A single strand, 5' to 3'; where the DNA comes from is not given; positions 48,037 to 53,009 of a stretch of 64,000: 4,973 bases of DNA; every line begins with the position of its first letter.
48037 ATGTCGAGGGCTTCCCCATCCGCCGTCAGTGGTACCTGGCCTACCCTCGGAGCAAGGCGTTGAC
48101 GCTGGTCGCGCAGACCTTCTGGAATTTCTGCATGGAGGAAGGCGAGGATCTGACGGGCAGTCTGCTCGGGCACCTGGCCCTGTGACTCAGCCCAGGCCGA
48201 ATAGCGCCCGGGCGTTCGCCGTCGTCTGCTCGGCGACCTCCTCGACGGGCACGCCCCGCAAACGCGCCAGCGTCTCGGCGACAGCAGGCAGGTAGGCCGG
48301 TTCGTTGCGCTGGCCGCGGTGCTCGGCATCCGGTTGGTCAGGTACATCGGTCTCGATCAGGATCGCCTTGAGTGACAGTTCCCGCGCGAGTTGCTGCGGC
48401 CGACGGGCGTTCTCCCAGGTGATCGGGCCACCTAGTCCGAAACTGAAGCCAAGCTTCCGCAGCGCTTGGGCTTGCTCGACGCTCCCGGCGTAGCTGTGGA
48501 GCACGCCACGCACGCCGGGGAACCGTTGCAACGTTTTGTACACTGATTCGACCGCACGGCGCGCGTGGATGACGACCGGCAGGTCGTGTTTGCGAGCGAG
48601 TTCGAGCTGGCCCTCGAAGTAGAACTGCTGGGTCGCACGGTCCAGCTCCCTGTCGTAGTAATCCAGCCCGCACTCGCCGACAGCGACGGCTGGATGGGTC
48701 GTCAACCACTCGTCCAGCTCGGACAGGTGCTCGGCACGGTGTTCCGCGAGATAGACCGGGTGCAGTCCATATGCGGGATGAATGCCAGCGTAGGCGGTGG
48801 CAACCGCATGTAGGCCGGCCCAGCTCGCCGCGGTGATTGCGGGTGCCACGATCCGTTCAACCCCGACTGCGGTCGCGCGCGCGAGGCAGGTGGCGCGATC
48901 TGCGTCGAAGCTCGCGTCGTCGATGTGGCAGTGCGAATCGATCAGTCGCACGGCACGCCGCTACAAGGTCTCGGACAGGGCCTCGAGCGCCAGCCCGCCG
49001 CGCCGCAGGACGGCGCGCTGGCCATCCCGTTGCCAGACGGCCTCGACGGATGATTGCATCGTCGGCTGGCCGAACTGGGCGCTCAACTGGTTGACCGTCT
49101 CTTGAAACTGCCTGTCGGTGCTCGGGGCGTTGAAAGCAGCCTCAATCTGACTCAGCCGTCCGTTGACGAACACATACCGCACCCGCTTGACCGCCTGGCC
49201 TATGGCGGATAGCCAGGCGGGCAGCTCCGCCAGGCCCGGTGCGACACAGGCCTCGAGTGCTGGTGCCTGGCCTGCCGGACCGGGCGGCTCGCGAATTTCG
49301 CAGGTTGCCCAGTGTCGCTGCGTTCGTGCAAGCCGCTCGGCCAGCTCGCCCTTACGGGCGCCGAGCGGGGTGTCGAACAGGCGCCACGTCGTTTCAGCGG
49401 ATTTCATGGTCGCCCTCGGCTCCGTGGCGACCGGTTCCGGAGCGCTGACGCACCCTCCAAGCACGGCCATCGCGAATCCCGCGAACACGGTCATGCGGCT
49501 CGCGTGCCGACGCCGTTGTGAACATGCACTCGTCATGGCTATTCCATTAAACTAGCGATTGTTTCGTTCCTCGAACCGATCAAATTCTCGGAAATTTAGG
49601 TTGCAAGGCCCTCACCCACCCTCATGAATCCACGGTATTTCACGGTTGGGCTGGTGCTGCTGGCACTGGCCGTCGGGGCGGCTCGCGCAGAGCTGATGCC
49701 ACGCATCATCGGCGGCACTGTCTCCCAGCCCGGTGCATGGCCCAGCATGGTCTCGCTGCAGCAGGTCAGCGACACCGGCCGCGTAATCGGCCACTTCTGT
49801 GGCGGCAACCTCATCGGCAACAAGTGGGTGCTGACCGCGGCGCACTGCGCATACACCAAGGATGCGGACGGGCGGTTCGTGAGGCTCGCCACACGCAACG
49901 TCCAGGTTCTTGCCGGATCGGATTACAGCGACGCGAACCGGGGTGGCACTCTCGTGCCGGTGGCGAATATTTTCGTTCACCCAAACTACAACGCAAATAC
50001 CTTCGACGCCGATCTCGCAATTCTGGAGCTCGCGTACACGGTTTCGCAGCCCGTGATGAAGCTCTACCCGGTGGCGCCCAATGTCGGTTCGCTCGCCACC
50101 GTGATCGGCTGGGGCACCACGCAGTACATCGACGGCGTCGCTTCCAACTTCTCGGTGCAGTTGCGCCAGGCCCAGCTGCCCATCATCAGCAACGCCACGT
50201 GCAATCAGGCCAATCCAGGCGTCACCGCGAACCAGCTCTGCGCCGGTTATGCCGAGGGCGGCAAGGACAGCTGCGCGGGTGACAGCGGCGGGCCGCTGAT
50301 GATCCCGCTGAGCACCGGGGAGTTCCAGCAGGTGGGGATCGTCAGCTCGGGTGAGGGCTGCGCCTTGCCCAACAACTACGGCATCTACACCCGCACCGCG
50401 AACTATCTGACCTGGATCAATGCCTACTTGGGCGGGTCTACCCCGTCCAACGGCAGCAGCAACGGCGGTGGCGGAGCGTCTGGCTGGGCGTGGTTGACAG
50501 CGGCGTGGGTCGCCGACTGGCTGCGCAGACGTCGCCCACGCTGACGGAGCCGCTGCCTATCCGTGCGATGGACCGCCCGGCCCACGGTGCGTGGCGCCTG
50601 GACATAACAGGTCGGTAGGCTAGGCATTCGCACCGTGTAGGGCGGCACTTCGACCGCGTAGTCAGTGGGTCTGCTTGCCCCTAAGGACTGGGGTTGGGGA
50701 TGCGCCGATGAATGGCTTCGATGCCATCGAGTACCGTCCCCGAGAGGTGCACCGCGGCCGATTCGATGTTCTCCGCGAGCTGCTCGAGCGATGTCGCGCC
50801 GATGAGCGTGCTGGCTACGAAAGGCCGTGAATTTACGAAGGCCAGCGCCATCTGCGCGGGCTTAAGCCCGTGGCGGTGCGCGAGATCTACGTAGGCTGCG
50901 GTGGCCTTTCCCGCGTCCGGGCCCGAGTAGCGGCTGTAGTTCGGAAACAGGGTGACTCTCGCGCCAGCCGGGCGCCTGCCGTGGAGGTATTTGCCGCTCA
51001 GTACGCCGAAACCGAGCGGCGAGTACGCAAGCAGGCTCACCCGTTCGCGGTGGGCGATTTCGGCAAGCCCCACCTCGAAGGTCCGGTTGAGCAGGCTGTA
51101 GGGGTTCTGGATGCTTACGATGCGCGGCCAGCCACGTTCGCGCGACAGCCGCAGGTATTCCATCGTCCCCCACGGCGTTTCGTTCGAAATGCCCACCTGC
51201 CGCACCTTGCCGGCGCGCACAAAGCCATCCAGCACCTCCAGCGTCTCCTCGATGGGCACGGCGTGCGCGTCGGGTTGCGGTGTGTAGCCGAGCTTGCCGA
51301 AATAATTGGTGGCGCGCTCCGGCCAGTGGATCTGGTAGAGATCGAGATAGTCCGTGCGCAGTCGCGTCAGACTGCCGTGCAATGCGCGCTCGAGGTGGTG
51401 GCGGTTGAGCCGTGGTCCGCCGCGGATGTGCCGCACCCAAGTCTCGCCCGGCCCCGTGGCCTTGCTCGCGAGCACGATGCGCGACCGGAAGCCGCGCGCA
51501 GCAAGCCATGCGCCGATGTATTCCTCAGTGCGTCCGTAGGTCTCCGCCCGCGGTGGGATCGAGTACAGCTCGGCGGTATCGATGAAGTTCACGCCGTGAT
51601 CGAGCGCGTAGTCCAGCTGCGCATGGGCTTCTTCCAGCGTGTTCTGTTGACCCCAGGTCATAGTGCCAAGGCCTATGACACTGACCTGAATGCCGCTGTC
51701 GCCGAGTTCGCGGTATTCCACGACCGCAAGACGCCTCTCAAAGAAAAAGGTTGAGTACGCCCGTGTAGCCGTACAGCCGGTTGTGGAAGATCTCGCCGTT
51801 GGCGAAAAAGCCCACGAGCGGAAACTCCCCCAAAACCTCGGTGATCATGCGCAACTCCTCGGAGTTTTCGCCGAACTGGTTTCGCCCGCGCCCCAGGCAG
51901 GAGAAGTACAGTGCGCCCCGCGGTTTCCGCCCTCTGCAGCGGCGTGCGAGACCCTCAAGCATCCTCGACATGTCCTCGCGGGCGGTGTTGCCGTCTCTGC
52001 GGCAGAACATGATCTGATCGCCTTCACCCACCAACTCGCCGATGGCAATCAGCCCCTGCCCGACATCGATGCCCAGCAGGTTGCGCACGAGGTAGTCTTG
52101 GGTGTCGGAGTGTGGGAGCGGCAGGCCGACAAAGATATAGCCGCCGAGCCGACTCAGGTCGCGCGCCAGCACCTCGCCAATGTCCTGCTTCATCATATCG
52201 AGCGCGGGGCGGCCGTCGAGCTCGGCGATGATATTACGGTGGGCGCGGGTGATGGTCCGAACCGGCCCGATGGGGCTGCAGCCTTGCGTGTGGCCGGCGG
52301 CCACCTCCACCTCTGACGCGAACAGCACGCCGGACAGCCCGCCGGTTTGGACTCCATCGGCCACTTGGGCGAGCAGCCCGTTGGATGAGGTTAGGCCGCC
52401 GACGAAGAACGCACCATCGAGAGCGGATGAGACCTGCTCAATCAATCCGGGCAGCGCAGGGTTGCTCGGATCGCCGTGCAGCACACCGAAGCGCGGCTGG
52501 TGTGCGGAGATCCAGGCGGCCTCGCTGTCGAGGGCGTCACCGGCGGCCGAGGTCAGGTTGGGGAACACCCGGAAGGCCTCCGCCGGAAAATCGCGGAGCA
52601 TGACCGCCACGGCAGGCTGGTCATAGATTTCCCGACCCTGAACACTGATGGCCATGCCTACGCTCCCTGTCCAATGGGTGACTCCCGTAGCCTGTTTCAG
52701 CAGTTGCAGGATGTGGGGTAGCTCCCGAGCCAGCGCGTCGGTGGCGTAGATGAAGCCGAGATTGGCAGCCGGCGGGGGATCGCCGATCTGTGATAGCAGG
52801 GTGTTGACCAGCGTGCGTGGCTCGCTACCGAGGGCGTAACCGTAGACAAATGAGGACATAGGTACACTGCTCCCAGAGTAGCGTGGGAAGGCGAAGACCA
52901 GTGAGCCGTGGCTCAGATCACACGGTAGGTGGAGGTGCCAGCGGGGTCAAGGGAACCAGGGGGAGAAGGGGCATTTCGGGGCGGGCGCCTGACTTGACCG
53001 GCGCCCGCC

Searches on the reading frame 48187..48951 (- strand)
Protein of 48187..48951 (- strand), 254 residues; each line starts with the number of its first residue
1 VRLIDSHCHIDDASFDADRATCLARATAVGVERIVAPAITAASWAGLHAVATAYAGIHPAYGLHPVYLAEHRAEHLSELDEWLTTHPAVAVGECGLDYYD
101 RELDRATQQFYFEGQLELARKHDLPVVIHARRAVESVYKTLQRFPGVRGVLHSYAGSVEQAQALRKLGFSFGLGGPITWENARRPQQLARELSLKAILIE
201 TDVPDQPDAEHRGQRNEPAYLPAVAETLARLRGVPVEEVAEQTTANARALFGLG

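Call 51: search_protein_families(library=pfam, proteins=[window:48187-48951:-], max_evalue=0.00001)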
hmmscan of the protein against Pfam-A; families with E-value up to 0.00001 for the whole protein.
window:48187-48951:- (254 aa): 1 family
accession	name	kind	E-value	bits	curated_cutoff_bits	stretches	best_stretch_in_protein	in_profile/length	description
PF01026.27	TatD_DNase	-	2.7e-72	243.6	27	1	4-252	1-253/253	TatD related DNase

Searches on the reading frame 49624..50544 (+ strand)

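Call 51: search_protein_families(library=pfam, proteins=[window:49624-50544:+], max_evalue=0.00001)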
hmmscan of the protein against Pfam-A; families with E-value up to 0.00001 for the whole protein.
window:49624-50544:+ (306 aa): 1 family
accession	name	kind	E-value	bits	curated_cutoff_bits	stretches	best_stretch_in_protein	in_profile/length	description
PF00089.32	Trypsin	-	1.2e-55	189.2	20.6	1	28-265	1-220/220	Trypsin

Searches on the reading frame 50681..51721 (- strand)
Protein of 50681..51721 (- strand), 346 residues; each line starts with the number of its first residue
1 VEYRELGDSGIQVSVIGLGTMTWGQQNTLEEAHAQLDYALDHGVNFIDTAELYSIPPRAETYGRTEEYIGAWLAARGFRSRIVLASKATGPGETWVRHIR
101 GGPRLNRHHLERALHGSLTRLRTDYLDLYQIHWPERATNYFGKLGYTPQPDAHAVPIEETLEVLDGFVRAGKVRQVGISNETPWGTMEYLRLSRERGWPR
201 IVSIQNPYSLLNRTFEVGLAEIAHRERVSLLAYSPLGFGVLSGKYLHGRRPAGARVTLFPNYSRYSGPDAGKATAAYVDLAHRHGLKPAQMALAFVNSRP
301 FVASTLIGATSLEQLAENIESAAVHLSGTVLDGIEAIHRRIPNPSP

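Call 51: search_protein_families(library=pfam, proteins=[window:50681-51721:-], max_evalue=0.00001)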
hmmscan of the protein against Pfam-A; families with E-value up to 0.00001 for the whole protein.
window:50681-51721:- (346 aa): 1 family
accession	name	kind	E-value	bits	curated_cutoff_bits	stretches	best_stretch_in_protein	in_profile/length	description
PF00248.27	Aldo_ket_red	-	1.6e-64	218.2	24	1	16-337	2-289/291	Aldo/keto reductase family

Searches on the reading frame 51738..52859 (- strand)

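Call 51: search_protein_families(library=pfam, proteins=[window:51738-52859:-], max_evalue=0.00001)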
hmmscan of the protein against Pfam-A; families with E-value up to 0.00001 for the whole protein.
window:51738-52859:- (373 aa): 2 families
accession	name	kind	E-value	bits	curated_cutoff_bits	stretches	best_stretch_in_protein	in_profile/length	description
PF08495.15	FIST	-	2.6e-28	99.7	23.2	1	33-217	1-189/189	FIST N domain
PF10442.14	FIST_C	-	8.7e-25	87.8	28.5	1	219-359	1-131/131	FIST C domain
